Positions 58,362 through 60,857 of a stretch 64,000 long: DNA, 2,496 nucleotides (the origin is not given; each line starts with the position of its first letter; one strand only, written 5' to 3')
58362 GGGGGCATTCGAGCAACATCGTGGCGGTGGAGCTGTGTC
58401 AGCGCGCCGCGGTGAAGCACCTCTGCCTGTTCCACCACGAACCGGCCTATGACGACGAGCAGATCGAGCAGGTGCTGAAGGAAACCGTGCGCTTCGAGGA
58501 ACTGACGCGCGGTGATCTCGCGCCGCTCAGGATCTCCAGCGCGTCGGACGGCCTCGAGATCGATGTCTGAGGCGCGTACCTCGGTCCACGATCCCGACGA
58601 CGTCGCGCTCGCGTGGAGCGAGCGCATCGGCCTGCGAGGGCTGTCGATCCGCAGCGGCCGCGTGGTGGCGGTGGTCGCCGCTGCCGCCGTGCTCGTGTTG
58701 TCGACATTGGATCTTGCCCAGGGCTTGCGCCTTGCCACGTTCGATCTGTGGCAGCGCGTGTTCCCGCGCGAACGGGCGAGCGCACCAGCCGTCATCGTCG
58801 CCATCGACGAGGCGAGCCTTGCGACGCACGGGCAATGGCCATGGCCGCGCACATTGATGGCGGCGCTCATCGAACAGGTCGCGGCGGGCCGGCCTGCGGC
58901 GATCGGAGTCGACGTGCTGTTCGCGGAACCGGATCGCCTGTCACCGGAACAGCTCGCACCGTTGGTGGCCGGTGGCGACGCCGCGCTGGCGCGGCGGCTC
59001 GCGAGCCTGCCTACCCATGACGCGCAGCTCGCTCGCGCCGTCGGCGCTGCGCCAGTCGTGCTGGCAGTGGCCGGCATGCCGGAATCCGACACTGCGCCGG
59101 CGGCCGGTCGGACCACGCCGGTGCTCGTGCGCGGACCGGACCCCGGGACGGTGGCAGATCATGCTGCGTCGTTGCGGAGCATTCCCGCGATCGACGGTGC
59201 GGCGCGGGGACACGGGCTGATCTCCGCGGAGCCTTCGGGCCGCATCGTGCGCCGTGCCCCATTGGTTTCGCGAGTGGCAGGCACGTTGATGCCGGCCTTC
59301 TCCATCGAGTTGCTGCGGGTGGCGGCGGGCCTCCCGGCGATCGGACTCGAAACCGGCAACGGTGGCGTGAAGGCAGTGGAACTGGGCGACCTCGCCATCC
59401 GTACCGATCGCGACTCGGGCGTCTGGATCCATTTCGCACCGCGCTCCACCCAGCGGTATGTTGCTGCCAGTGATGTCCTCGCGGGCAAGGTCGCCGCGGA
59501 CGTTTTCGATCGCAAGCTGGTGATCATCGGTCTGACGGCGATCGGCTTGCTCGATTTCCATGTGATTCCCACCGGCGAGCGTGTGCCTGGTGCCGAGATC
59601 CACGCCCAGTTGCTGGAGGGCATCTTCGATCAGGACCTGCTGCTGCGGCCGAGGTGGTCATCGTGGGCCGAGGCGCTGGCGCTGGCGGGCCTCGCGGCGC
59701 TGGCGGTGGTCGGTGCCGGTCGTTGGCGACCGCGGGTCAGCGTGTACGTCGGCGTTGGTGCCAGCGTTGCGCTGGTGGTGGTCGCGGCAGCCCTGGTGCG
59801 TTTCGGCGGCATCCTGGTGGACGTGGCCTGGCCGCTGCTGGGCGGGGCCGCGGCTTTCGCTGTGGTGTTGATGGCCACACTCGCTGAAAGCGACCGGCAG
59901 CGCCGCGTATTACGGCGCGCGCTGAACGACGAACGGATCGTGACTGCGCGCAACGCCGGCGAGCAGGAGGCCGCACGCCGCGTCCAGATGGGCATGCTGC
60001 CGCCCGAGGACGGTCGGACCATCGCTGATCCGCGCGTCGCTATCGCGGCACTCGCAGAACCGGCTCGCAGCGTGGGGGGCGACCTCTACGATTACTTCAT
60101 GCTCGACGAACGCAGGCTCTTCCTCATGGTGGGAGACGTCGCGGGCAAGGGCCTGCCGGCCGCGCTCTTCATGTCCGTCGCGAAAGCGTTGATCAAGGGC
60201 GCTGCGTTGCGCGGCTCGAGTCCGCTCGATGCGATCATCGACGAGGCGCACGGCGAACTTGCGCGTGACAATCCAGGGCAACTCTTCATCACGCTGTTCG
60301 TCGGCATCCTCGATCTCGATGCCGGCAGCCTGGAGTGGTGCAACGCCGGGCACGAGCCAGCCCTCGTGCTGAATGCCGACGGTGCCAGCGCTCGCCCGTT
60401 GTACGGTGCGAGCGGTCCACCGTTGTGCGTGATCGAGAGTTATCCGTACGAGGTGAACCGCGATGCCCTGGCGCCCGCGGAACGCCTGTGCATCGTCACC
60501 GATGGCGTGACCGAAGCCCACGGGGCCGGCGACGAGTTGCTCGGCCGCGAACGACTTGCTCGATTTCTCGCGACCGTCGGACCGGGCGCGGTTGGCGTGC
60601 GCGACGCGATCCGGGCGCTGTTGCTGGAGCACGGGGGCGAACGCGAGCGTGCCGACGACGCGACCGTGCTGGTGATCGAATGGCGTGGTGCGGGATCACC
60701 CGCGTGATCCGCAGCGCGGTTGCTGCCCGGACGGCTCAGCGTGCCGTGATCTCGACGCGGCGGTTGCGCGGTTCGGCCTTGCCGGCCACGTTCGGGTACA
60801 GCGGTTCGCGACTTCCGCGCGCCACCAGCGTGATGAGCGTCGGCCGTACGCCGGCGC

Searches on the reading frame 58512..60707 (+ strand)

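Call 43: search_protein_families(library=pfam, proteins=[window:58512-60707:+], max_evalue=0.0001)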
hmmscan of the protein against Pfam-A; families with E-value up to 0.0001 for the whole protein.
window:58512-60707:+ (731 aa): 2 families
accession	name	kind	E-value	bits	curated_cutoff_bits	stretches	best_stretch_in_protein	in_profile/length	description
PF05226.16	CHASE2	-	6.8e-52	177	26.3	1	56-399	2-256/257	CHASE2 domain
PF07228.17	SpoIIE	-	2.6e-42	145.4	25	1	532-725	1-192/192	Stage II sporulation protein E (SpoIIE)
